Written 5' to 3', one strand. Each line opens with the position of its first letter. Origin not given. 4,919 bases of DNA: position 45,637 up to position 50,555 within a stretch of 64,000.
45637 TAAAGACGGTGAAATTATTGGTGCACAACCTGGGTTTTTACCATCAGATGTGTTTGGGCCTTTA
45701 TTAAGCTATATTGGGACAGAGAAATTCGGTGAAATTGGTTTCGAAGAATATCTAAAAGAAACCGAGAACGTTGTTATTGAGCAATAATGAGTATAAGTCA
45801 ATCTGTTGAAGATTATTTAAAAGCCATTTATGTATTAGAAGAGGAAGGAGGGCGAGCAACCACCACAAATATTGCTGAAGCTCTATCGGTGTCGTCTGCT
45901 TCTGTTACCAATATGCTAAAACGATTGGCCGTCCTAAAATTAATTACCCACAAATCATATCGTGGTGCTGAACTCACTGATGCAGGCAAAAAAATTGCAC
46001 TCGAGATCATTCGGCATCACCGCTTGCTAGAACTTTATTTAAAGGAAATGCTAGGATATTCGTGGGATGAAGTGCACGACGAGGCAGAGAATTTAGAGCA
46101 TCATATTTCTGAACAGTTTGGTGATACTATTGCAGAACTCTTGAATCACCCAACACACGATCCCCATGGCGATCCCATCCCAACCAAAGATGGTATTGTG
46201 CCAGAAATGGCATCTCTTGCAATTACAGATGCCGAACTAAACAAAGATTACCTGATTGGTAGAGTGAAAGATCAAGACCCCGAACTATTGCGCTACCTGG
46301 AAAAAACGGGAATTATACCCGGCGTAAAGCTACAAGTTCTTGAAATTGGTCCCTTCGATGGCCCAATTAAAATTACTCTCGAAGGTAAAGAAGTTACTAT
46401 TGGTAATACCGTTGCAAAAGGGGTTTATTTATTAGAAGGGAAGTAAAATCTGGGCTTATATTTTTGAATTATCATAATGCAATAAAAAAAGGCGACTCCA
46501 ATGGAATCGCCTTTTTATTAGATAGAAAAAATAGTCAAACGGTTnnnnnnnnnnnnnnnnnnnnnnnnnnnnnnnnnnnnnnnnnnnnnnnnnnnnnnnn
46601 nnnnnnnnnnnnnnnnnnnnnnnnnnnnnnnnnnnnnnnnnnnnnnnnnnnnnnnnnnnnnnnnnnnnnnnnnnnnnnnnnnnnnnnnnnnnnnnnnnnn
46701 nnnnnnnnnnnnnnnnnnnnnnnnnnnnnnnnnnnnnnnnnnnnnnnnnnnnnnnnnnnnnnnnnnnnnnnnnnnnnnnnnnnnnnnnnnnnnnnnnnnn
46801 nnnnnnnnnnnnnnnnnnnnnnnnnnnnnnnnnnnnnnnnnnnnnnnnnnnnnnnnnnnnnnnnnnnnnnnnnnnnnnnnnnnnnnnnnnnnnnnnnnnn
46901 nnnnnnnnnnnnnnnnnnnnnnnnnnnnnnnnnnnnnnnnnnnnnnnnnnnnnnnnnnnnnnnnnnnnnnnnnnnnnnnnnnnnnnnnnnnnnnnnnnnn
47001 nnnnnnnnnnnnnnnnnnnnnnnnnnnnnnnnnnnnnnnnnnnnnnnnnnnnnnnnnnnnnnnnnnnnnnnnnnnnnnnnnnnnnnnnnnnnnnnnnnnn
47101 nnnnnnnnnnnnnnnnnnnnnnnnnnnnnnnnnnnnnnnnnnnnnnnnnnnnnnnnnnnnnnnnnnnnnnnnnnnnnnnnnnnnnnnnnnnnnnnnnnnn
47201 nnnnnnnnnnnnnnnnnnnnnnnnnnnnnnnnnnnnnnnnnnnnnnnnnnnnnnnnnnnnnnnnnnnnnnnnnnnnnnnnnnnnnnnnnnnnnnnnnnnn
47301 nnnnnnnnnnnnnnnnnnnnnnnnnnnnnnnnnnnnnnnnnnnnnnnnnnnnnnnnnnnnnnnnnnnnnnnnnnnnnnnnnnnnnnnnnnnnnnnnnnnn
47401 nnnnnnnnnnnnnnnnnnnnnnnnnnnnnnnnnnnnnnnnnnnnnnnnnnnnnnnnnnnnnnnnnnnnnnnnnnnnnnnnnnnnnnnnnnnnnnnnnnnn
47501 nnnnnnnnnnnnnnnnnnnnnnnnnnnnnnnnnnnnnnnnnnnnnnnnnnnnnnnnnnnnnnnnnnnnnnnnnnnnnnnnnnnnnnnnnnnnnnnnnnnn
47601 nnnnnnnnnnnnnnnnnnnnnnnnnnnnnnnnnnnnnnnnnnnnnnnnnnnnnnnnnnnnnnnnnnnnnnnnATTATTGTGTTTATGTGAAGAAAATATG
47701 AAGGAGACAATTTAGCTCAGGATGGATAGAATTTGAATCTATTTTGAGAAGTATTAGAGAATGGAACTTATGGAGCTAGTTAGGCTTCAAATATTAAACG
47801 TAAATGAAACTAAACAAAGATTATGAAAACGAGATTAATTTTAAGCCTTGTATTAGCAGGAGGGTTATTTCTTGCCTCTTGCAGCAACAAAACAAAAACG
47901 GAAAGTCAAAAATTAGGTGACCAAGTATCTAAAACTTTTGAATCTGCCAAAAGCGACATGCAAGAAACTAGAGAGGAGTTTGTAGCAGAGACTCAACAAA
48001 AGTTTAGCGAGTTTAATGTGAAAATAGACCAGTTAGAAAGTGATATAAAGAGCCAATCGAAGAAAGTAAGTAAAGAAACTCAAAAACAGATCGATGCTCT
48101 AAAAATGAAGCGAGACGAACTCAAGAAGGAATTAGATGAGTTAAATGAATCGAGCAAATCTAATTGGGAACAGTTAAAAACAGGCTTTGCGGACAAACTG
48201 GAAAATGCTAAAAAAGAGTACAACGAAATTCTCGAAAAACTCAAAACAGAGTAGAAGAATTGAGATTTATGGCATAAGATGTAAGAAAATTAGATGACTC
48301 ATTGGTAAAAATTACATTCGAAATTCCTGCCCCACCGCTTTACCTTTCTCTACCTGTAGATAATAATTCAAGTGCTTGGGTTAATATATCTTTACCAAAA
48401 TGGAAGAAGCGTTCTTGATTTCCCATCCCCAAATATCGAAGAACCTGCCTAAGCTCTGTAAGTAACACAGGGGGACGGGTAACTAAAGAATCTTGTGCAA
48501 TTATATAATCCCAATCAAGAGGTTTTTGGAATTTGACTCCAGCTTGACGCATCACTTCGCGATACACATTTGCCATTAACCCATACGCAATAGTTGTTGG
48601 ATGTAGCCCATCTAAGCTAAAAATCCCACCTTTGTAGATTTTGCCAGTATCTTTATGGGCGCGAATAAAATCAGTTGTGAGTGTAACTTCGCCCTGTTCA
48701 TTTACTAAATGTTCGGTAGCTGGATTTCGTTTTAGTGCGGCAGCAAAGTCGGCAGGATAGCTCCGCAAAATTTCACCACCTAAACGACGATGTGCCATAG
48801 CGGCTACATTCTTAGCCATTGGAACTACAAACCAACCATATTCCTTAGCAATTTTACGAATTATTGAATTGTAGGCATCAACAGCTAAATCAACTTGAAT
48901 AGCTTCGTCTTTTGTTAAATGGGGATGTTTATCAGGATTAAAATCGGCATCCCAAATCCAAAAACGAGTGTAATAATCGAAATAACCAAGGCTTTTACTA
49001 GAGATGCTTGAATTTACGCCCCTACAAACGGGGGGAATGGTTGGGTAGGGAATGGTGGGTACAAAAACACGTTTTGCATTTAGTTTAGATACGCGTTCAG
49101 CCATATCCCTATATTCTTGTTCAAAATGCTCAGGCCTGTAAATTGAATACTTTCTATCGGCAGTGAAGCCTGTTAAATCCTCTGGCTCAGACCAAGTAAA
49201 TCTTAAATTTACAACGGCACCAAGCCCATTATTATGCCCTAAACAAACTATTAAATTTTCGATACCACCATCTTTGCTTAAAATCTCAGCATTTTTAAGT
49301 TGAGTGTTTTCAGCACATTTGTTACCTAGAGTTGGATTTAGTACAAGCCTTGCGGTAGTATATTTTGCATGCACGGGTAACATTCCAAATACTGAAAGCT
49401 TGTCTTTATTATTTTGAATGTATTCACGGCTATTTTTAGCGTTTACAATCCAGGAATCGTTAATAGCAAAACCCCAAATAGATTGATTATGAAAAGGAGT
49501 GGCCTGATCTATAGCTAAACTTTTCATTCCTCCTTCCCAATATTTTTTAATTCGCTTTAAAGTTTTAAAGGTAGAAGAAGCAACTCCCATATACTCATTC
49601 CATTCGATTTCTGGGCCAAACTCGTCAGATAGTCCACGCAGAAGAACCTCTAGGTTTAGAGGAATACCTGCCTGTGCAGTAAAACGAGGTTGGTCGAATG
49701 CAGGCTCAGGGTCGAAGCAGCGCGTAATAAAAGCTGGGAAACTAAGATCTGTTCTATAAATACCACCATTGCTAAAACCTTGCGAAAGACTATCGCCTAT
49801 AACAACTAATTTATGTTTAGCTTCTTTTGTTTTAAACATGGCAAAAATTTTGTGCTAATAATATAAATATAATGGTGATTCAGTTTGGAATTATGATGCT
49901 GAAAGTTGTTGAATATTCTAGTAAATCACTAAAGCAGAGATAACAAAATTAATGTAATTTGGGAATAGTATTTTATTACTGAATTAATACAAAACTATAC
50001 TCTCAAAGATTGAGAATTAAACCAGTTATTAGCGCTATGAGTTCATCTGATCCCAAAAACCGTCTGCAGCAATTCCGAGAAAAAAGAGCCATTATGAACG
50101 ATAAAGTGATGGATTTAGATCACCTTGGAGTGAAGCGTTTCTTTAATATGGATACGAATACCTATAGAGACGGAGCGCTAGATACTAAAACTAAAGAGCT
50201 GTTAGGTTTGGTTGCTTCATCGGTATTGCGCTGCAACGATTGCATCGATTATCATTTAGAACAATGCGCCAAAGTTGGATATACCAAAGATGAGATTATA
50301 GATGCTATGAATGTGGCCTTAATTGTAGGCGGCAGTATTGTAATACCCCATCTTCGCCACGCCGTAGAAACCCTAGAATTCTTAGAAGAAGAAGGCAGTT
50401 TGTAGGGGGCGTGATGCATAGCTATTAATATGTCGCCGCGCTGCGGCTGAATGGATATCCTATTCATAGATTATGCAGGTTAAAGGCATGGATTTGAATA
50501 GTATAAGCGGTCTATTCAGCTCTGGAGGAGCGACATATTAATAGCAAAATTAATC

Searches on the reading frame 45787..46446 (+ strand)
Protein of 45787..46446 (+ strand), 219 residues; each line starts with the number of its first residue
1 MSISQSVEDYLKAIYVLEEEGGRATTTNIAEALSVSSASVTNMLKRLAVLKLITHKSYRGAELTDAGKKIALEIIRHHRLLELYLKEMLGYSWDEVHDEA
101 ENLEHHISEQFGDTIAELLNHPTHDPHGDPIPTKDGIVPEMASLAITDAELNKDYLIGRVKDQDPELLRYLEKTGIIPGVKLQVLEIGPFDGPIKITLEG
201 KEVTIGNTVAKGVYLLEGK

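Call 25: search_protein_families(library=pfam, proteins=[window:45787-46446:+], max_evalue=0.0001)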
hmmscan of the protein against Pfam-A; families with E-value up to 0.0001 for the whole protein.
window:45787-46446:+ (219 aa): 5 families
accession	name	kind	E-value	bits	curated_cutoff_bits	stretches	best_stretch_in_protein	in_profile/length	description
PF02742.21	Fe_dep_repr_C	-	5.9e-31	106.7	27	1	64-133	1-70/70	Iron dependent repressor, metal binding and dimerisation domain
PF01325.25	Fe_dep_repress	-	1.4e-16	60.9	26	1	4-61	3-60/60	Iron dependent repressor, N-terminal DNA binding domain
PF04023.20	FeoA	-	3.1e-14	53.2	23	1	147-214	4-71/74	FeoA domain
PF22167.2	PH0730-like_N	-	6.4e-06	26.7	30.2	1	7-69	2-60/60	PH0730-like, N-terminal domain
PF12802.13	MarR_2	-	9.3e-05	23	27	0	14-55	11-52/61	MarR family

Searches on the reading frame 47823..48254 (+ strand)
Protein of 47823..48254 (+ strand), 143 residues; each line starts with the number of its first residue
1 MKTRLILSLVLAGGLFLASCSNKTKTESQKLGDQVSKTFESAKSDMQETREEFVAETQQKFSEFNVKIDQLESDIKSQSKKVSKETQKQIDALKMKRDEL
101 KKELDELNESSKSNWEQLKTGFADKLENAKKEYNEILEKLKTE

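Call 25: search_protein_families(library=pfam, proteins=[window:47823-48254:+], max_evalue=0.0001)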
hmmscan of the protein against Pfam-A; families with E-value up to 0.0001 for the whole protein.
window:47823-48254:+ (143 aa): 2 families
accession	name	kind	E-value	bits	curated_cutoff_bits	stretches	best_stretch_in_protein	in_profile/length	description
PF05008.21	V-SNARE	-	1.6e-05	25.7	25.9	1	25-106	9-90/92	Vesicle transport v-SNARE protein N-terminus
PF01442.23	Apolipoprotein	-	7e-05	23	90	1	25-141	32-149/190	Apolipoprotein A1/A4/E domain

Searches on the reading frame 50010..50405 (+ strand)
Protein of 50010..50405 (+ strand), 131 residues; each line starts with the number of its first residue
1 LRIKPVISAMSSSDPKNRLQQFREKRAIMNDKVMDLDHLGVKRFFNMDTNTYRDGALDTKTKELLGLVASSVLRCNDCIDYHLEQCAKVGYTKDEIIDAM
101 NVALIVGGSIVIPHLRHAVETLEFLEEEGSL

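Call 64: search_protein_families(library=pfam, proteins=[window:50010-50405:+], max_evalue=0.0001)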
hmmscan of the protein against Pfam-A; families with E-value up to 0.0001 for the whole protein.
window:50010-50405:+ (131 aa): 1 family
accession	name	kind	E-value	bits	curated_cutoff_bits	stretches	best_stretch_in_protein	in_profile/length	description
PF02627.25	CMD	-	6.4e-17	61.8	23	1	42-120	5-83/84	Carboxymuconolactone decarboxylase family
